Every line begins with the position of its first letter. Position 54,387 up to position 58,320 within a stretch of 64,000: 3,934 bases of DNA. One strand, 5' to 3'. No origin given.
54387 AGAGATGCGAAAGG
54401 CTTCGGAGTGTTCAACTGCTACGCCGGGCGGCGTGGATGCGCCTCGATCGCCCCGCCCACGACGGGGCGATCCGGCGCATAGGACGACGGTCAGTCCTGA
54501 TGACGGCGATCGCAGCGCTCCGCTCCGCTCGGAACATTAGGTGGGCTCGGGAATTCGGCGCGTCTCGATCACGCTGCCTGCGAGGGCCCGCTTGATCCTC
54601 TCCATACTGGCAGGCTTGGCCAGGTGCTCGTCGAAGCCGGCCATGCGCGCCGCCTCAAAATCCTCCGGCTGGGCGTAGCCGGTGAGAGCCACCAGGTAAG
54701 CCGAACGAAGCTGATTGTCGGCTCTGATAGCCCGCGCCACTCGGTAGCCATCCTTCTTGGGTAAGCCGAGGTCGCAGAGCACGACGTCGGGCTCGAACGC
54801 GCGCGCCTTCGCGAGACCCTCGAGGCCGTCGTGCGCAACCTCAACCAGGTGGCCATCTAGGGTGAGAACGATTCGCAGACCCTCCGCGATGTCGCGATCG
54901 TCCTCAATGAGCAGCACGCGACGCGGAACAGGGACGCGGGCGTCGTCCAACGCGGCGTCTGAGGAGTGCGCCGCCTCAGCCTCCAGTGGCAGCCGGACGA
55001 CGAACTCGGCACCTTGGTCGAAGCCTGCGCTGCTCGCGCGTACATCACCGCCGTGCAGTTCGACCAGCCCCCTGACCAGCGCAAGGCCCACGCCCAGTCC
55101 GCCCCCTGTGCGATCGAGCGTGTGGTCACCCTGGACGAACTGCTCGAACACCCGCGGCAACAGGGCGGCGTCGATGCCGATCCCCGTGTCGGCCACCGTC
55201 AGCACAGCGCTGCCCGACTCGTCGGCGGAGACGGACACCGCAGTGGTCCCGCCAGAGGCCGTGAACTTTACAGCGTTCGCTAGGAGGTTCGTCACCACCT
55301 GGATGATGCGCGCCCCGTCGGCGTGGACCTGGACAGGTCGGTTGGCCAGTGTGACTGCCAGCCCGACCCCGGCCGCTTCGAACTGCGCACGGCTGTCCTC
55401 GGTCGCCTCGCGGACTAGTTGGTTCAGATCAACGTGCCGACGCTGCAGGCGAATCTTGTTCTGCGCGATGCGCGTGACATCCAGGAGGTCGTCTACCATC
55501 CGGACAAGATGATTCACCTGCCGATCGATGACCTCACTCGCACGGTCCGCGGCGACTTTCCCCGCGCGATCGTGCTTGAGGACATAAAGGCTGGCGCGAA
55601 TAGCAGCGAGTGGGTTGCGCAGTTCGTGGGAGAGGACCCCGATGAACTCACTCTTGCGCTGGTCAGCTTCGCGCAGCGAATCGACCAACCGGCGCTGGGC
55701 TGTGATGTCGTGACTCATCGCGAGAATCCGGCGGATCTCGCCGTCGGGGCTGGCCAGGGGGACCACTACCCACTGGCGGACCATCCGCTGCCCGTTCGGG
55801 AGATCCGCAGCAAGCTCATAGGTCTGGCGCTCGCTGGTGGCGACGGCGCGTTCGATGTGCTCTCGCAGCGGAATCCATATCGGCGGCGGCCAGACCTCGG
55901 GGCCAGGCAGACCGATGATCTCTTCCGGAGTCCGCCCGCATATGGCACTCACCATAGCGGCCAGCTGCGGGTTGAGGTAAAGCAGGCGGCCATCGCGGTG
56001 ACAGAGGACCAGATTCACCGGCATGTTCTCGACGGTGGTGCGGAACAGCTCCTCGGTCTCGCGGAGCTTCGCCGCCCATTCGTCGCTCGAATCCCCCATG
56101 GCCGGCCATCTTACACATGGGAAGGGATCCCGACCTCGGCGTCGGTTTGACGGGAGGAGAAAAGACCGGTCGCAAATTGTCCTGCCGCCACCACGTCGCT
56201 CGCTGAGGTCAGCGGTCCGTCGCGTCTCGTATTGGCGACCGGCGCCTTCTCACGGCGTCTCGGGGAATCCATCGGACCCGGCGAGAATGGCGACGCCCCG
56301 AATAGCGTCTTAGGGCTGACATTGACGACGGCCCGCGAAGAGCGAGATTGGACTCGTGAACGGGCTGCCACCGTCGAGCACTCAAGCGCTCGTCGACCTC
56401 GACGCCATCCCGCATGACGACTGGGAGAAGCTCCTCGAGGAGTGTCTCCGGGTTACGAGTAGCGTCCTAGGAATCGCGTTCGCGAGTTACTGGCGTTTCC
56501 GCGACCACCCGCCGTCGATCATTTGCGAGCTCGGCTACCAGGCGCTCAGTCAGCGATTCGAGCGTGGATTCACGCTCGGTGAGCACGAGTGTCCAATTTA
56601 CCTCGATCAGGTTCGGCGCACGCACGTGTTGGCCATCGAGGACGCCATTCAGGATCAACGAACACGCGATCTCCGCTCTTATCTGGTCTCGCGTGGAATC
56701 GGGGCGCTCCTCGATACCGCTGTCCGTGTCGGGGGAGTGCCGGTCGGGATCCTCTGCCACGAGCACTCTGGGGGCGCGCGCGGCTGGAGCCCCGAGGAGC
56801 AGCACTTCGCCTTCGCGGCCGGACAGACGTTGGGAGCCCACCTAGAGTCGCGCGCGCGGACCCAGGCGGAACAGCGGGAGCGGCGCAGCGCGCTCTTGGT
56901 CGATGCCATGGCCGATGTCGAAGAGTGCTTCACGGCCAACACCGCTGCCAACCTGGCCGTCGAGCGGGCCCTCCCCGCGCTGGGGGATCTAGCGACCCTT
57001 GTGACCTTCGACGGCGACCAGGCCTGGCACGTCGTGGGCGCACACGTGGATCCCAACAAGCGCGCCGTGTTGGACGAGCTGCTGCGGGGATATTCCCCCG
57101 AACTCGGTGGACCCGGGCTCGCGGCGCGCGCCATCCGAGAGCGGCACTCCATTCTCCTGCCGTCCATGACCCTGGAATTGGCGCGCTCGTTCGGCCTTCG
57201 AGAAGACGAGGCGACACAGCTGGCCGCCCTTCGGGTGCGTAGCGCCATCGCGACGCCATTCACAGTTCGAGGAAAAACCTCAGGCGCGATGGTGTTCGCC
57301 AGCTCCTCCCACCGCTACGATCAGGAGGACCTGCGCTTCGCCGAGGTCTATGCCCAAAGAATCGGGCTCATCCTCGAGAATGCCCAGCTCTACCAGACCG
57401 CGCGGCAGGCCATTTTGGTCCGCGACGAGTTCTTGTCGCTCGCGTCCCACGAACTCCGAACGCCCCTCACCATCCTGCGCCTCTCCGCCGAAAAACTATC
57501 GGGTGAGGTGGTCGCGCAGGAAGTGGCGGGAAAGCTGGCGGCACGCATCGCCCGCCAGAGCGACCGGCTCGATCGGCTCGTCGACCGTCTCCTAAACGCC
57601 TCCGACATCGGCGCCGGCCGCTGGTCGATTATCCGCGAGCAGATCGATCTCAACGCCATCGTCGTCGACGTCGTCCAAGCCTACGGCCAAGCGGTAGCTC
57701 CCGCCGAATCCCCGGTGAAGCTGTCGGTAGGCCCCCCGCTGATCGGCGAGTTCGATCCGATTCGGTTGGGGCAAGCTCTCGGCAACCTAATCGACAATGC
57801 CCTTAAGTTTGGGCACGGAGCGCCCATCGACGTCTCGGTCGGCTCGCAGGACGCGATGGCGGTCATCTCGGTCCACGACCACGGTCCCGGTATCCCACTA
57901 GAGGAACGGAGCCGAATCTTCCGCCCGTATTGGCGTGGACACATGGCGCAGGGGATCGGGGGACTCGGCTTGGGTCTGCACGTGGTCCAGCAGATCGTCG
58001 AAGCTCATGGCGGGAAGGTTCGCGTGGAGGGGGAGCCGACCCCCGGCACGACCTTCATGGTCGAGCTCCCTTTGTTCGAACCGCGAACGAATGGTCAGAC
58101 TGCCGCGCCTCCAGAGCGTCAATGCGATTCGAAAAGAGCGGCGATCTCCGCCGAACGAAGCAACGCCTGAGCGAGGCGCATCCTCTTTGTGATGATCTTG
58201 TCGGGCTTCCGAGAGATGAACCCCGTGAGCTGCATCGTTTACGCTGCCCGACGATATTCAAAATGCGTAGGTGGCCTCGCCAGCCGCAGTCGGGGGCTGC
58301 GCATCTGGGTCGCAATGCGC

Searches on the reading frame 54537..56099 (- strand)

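Call 39: search_protein_families(library=pfam, proteins=[window:54537-56099:-], max_evalue=0.001)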
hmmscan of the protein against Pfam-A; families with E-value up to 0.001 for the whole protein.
window:54537-56099:- (520 aa): 5 families
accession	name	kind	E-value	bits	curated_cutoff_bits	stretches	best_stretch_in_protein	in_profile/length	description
PF02518.31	HATPase_c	-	8.3e-27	94.3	26.4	1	261-373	2-110/111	Histidine kinase-, DNA gyrase B-, and HSP90-like ATPase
PF00072.30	Response_reg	-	9.2e-20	71.3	30.2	1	395-506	1-110/111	Response regulator receiver domain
PF08448.16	PAS_4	-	1.3e-16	61.2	23.1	1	23-137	1-110/110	PAS fold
PF00512.31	HisKA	-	6e-14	52.3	26.9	1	149-212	2-64/66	His Kinase A (phospho-acceptor) domain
PF13426.13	PAS_9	-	3.4e-05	24.5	27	1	30-134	4-103/103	PAS domain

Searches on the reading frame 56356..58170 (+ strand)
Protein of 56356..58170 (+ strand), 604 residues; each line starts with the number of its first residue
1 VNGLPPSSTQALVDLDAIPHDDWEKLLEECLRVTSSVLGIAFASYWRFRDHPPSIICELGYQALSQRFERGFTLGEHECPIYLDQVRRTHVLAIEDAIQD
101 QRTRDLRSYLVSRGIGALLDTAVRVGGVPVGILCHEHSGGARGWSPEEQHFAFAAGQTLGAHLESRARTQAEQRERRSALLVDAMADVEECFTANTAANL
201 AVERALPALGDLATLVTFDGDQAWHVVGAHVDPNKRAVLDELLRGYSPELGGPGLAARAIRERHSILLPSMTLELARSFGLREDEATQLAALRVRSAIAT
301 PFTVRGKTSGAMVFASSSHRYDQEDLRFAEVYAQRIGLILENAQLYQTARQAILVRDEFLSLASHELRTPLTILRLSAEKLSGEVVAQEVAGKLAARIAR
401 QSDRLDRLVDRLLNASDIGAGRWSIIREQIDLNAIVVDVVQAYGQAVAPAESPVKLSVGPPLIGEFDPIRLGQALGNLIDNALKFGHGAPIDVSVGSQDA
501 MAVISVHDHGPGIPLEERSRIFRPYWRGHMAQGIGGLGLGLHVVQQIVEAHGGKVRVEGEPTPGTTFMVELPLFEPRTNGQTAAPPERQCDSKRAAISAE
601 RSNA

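Call 39: search_protein_families(library=pfam, proteins=[window:56356-58170:+], max_evalue=0.001)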
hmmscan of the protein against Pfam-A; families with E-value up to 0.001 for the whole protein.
window:56356-58170:+ (604 aa): 5 families
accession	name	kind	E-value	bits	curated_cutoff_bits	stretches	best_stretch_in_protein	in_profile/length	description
PF02518.31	HATPase_c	-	5.3e-28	98.1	26.4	1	467-573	2-109/111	Histidine kinase-, DNA gyrase B-, and HSP90-like ATPase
PF01590.32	GAF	-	2e-16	61.2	22.4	2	22-161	1-131/133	GAF domain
PF00512.31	HisKA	-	9.6e-14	51.6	26.9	1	356-421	2-66/66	His Kinase A (phospho-acceptor) domain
PF13185.12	GAF_2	-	1.2e-11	45.4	28.6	1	197-341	7-136/136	GAF domain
PF13492.12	GAF_3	-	2.2e-06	28.5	27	1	286-342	72-129/129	GAF domain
